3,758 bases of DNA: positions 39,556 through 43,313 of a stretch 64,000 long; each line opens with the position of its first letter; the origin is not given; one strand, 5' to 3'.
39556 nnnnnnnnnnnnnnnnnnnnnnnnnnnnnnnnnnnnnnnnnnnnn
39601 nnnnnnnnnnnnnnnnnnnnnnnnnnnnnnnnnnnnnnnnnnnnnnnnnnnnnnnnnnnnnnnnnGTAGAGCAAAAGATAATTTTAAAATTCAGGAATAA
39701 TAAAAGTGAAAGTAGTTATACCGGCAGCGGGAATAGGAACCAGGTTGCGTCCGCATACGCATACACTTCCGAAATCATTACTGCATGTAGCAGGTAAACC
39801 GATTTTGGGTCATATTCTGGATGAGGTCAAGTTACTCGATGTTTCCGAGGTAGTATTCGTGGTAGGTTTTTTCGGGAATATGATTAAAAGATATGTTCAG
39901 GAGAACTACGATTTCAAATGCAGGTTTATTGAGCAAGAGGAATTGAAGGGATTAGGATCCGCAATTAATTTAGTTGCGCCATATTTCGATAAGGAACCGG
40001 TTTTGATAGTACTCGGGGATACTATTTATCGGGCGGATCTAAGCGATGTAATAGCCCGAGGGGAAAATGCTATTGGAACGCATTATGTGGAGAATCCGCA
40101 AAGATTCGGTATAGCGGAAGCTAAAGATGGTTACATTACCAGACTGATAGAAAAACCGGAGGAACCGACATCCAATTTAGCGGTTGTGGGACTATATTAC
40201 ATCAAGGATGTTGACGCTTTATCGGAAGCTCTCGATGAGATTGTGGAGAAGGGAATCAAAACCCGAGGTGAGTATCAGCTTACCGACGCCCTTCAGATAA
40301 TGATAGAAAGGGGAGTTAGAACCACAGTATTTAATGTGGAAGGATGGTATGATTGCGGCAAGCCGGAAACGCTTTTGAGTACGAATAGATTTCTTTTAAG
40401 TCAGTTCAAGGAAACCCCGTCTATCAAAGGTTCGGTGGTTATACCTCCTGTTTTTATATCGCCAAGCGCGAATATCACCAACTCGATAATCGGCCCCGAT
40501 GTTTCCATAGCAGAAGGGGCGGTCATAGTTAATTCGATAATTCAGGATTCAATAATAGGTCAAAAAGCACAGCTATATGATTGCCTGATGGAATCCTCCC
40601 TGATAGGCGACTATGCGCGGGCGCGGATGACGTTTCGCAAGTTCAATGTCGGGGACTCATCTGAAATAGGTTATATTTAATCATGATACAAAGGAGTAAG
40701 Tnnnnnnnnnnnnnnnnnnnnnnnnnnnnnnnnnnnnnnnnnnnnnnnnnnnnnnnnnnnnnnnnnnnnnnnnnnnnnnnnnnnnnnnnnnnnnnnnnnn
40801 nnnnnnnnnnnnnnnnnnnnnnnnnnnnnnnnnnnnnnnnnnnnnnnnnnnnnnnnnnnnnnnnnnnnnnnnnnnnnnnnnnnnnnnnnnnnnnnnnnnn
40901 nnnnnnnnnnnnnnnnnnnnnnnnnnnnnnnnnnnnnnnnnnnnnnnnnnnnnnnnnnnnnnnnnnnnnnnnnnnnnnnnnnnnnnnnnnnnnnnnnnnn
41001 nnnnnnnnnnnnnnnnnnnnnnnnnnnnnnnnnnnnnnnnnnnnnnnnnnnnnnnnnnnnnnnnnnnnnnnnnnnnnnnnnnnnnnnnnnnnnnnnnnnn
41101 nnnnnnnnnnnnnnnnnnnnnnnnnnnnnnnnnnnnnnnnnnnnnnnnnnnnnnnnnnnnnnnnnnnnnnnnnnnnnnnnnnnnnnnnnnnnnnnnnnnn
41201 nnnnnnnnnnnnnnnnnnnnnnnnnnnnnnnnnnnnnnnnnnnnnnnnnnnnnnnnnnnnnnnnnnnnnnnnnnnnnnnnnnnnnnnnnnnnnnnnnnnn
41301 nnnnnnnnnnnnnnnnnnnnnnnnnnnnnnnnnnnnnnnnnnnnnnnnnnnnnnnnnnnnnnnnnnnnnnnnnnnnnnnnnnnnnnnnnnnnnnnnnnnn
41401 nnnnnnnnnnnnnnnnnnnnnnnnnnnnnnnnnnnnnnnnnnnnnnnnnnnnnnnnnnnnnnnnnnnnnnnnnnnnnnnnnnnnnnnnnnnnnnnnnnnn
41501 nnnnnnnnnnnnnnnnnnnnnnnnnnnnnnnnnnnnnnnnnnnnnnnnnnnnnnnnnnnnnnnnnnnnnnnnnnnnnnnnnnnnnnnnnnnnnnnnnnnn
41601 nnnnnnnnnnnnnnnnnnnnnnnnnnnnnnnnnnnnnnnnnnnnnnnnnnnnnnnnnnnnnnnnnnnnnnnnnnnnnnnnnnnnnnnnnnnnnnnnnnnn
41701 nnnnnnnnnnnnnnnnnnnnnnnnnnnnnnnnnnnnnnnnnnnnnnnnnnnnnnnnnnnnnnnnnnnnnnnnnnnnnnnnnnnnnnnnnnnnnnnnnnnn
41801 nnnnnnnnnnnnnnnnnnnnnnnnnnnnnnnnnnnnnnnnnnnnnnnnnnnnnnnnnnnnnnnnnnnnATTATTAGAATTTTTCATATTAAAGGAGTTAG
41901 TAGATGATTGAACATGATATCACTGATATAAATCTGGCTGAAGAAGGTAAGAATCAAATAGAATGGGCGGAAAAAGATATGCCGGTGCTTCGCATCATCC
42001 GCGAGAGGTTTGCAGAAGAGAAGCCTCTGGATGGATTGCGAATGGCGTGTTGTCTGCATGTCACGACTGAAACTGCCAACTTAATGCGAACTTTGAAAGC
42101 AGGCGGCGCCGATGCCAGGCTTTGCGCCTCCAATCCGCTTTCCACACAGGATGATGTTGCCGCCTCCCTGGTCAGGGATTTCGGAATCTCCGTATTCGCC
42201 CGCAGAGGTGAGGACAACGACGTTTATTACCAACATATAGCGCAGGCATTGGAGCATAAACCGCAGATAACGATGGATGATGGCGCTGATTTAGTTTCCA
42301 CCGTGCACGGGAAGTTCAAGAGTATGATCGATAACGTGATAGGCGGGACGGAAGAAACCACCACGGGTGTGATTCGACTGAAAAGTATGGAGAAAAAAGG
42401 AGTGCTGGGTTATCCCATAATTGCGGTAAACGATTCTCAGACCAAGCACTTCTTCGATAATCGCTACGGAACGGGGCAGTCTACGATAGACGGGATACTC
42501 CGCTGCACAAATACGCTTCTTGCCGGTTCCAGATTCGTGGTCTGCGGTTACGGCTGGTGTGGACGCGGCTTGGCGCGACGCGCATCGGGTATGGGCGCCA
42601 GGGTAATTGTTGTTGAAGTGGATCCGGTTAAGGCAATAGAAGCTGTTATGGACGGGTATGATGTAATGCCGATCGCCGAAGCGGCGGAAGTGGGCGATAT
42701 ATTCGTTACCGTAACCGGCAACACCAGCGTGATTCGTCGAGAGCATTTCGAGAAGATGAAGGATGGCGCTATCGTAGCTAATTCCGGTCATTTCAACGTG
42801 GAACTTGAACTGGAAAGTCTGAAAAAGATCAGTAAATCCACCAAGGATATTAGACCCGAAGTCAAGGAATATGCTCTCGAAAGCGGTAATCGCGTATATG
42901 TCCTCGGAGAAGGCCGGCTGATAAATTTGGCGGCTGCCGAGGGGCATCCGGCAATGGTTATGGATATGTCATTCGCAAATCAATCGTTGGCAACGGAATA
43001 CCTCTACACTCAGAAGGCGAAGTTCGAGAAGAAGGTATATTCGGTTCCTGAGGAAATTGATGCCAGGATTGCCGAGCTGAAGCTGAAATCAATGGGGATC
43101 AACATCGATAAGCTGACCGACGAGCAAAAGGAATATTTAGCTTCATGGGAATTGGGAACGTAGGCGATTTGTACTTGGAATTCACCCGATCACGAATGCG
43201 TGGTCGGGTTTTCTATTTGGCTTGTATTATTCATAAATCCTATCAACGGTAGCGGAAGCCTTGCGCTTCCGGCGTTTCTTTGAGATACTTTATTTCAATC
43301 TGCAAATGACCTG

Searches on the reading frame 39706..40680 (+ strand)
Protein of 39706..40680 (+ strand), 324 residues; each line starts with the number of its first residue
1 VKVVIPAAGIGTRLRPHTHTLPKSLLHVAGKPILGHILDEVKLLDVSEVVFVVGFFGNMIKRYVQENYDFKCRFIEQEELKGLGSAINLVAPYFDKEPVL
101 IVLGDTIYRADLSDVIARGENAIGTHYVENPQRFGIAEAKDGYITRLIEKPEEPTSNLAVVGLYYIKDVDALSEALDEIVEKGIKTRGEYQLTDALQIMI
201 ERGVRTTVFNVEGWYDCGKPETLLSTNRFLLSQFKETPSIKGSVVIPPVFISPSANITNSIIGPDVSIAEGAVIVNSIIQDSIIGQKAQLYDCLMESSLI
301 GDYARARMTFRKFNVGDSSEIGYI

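Call 29: search_protein_families(library=pfam, proteins=[window:39706-40680:+])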
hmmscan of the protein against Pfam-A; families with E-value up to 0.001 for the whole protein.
window:39706-40680:+ (324 aa): 5 families
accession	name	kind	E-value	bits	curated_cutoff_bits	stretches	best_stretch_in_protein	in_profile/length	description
PF00483.29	NTP_transferase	-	7.3e-32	111.3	21.2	1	3-232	2-244/245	Nucleotidyl transferase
PF12804.13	NTP_transf_3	-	6e-10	40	27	1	3-111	1-102/160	MobA-like NTP transferase domain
PF01128.25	IspD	-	8.7e-07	29.4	27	1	1-52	1-50/221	2-C-methyl-D-erythritol 4-phosphate cytidylyltransferase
PF24894.1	Hexapep_GlmU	-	0.00013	22.5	23.3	1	239-282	15-74/104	GlmU-like, C-terminal hexapeptide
PF25084.1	LbH_EIF2B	-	0.00014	22.2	54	1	241-295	19-75/105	EIF2B subunit epsilon LbH domain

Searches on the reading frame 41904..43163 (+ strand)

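Call 29: search_protein_families(library=pfam, proteins=[window:41904-43163:+])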
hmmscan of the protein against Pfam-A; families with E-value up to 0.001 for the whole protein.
window:41904-43163:+ (419 aa): 5 families
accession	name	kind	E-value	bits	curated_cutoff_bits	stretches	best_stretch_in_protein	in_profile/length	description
PF05221.23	AdoHcyase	-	3.8e-68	230.3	25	2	4-135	2-137/299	S-adenosyl-L-homocysteine hydrolase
PF00670.27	AdoHcyase_NAD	-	1.7e-53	181.5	27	1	186-346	1-161/162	S-adenosyl-L-homocysteine hydrolase, NAD binding domain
PF02826.25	2-Hacid_dh_C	-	6.7e-09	35.8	25.1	1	203-295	31-127/178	D-isomer specific 2-hydroxyacid dehydrogenase, NAD binding domain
PF07991.19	KARI_N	-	1.5e-05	25.1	20.6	1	206-302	2-102/165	Acetohydroxy acid isomeroreductase, NADPH-binding domain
PF02254.24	TrkA_N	-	0.00028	21.6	23.8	1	211-255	1-45/116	TrkA-N domain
